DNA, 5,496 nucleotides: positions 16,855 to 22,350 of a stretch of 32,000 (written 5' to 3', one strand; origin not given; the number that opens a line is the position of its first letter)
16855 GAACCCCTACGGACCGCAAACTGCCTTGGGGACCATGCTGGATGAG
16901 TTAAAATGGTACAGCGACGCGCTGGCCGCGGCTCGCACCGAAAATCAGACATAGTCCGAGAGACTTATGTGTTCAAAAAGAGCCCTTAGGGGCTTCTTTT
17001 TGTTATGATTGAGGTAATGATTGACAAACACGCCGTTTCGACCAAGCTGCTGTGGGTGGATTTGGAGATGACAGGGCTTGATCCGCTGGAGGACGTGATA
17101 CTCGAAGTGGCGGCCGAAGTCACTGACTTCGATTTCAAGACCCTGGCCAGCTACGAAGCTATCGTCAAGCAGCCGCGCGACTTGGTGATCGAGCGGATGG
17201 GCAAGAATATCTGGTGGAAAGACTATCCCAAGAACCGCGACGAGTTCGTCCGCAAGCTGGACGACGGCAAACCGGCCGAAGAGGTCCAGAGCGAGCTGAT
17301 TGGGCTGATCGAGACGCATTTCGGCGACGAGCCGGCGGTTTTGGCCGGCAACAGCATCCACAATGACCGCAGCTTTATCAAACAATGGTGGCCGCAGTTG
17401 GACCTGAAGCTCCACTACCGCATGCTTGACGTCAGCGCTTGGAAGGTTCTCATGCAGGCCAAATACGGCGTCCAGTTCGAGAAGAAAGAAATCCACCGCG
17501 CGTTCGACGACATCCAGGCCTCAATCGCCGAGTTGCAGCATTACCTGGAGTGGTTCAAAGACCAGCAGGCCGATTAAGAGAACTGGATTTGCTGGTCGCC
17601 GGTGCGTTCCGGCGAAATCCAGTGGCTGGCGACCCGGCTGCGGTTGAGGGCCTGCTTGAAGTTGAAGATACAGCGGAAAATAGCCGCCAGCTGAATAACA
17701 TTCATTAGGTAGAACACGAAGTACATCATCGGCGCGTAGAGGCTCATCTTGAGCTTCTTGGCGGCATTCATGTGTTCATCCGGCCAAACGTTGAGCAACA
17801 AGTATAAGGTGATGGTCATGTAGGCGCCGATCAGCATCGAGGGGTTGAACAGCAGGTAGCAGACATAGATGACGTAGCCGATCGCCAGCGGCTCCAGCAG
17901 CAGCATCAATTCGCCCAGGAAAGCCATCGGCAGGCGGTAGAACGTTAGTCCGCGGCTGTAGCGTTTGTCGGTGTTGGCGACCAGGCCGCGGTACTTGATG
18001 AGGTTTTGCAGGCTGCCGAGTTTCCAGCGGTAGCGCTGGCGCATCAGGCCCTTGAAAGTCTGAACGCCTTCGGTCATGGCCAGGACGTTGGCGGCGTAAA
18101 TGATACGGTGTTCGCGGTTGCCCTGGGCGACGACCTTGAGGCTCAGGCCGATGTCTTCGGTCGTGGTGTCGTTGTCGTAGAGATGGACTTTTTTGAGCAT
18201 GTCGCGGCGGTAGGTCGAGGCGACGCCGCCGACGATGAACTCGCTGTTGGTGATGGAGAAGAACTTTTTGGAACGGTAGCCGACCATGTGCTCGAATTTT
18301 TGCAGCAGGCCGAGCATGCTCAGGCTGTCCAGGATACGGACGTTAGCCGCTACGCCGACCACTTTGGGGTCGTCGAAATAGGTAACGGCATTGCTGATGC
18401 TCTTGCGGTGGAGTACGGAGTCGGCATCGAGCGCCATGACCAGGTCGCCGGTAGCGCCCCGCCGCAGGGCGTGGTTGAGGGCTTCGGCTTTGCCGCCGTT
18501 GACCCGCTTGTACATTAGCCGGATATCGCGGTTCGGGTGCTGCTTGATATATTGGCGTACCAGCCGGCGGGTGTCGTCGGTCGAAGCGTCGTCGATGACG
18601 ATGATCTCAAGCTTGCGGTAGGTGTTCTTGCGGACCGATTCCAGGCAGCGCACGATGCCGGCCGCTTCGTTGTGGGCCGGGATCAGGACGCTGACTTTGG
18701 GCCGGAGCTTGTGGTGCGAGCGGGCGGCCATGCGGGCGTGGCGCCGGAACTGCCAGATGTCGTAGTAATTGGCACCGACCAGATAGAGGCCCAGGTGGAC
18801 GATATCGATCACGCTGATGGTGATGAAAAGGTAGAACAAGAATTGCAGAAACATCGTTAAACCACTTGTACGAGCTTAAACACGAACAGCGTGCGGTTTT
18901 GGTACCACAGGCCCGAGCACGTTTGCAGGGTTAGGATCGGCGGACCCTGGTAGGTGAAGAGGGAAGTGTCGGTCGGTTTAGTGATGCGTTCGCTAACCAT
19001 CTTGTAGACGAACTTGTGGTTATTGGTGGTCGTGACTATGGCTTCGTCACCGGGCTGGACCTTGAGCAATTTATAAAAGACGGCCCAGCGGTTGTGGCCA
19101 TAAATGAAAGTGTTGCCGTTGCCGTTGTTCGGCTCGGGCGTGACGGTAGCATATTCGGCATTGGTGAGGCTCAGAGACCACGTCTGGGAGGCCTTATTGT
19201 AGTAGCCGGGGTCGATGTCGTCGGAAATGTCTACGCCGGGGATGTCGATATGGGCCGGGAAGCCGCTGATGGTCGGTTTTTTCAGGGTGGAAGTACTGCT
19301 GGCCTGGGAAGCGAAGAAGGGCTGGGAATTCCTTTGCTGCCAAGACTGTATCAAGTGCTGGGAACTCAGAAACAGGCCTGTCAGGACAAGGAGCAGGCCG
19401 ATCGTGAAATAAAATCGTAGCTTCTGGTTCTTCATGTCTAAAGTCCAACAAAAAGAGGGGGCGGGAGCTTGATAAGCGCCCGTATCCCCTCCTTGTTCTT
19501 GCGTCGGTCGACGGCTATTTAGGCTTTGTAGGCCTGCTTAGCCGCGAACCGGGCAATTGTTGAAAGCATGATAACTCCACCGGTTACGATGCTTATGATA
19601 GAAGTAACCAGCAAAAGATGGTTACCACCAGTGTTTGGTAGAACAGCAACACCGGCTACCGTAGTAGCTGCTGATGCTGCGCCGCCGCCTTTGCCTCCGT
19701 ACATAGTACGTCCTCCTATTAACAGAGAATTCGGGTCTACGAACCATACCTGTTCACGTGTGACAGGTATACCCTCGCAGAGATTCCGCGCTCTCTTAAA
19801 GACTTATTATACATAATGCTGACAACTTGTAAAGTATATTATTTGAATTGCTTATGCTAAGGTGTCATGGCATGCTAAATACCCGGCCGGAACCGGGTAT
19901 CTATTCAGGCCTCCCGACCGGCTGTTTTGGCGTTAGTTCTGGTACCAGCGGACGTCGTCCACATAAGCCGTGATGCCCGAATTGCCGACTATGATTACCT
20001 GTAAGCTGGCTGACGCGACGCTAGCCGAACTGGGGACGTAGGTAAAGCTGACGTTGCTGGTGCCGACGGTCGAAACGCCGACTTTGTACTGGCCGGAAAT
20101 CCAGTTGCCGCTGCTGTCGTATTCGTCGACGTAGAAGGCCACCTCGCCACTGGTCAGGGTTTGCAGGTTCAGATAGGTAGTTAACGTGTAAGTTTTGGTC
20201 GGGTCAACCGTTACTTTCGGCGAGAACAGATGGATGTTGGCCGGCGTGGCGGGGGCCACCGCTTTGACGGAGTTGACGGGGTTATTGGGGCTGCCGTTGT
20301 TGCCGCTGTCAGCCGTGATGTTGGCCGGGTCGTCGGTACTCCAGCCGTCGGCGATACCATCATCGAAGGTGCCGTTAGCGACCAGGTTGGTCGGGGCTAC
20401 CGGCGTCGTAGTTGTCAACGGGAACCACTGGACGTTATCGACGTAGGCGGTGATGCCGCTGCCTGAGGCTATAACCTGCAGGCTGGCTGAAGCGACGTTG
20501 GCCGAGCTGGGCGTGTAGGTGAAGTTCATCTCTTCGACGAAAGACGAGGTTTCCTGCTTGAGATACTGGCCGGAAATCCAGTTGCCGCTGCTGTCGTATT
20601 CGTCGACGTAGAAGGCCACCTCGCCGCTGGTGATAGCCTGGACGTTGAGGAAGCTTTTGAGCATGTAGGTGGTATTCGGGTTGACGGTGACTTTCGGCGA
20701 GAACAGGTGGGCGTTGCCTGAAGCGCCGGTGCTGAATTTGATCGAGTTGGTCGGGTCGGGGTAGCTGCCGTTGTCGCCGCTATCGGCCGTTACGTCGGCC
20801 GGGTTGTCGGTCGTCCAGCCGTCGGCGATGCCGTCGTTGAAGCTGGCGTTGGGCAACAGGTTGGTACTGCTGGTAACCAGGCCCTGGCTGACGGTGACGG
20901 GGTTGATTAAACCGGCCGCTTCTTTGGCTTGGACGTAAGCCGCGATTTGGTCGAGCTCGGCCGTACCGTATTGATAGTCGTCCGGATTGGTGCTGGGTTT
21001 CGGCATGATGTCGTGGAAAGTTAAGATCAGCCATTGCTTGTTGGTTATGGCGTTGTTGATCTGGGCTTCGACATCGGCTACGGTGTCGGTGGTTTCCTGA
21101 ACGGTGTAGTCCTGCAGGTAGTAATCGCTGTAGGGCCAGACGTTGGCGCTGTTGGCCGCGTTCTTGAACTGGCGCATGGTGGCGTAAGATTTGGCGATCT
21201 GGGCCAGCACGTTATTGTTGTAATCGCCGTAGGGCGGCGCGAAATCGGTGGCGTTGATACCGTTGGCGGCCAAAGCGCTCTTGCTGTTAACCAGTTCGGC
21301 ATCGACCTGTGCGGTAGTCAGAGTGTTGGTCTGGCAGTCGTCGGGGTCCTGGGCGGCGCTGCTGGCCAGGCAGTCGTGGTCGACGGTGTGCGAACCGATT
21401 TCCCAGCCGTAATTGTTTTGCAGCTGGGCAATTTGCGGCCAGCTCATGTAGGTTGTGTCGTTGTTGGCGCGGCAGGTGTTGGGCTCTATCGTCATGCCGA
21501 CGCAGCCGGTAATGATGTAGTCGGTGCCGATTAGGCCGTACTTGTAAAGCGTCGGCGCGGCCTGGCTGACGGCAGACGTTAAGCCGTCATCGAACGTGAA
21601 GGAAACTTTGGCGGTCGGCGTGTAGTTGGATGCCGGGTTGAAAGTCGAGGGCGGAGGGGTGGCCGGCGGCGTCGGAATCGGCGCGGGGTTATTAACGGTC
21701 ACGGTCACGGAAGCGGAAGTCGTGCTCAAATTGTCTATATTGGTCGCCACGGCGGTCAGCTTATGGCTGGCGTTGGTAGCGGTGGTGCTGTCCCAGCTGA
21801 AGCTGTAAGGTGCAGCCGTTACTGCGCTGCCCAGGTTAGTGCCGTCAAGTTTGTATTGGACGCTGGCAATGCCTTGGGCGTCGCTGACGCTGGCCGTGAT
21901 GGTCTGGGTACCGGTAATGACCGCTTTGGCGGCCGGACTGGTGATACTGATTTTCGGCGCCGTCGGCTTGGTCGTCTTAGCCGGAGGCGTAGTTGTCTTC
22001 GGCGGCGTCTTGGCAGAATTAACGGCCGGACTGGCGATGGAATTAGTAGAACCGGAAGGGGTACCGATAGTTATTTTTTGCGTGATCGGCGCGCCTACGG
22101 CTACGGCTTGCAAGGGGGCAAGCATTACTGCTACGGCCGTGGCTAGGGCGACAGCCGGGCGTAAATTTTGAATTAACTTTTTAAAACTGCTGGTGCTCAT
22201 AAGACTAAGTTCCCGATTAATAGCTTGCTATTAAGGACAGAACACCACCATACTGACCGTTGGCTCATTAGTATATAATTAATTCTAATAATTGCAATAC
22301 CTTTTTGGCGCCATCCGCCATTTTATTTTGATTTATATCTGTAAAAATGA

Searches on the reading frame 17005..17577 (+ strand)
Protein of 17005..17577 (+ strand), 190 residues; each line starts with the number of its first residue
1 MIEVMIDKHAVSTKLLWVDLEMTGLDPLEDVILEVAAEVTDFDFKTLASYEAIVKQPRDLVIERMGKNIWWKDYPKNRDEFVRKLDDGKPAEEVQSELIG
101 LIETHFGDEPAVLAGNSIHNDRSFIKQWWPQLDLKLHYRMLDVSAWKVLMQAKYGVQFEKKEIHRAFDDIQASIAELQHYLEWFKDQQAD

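Call 123: search_protein_families(library=pfam, proteins=[window:17005-17577:+], max_evalue=0.00001)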
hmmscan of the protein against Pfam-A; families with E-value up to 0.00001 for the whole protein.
window:17005-17577:+ (190 aa): 1 family
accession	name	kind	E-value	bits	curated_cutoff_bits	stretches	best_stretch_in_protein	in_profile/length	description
PF00929.31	RNase_T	-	1.3e-15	58.8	24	1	16-176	1-163/164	Exonuclease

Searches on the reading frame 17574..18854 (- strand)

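Call 111: search_protein_families(library=pfam, proteins=[window:17574-18854:-], max_evalue=0.001)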
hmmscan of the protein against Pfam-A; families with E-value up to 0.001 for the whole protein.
window:17574-18854:- (426 aa): 5 families
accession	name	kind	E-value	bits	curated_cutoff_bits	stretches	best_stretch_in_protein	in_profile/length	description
PF00535.33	Glycos_transf_2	-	1e-32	113.8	23.3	1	55-223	1-167/168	Glycosyl transferase family 2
PF13641.12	Glyco_tranf_2_3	-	5.2e-28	99.1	27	1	52-278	1-228/230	Glycosyltransferase like family 2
PF13632.12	Glyco_trans_2_3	-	1.7e-13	51.3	27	1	139-346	2-184/198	Glycosyl transferase family group 2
PF03142.21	Chitin_synth_2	-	8e-06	25.2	27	0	138-221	204-290/527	Chitin synthase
PF13704.12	Glyco_tranf_2_4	-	1.9e-05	25.5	27.5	1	62-150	2-86/98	Glycosyl transferase family 2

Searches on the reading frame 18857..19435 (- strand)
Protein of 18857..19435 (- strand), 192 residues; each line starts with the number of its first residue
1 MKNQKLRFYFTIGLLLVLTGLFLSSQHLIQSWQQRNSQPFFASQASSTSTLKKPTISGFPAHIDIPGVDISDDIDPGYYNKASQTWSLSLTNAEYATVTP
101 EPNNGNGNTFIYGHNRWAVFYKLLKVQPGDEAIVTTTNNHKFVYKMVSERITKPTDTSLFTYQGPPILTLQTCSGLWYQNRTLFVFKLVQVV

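Call 111: search_protein_families(library=pfam, proteins=[window:18857-19435:-], max_evalue=0.001)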
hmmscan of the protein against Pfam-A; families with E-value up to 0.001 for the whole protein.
window:18857-19435:- (192 aa): 1 family
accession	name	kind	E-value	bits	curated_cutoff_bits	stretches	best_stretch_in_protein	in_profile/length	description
PF04203.18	Sortase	-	8.2e-18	64.8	26.6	1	64-185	2-121/125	Sortase domain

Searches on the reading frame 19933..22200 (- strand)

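Call 111: search_protein_families(library=pfam, proteins=[window:19933-22200:-], max_evalue=0.001)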
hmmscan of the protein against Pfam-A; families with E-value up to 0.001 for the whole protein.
window:19933-22200:- (755 aa): 4 families
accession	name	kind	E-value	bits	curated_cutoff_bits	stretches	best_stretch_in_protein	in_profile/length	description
PF01522.26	Polysacc_deac_1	-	1.1e-17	64.6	23.1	1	194-336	4-117/124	Polysaccharide deacetylase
PF17957.7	Big_7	-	1.2e-17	64.7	24.1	1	82-150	1-70/70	Bacterial Ig domain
PF02018.23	CBM_4_9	-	9.8e-12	45.8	25.9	2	605-735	2-129/136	Carbohydrate binding domain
PF10096.14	DUF2334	-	0.00022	21.3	26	1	240-397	43-188/203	Uncharacterized protein conserved in bacteria (DUF2334)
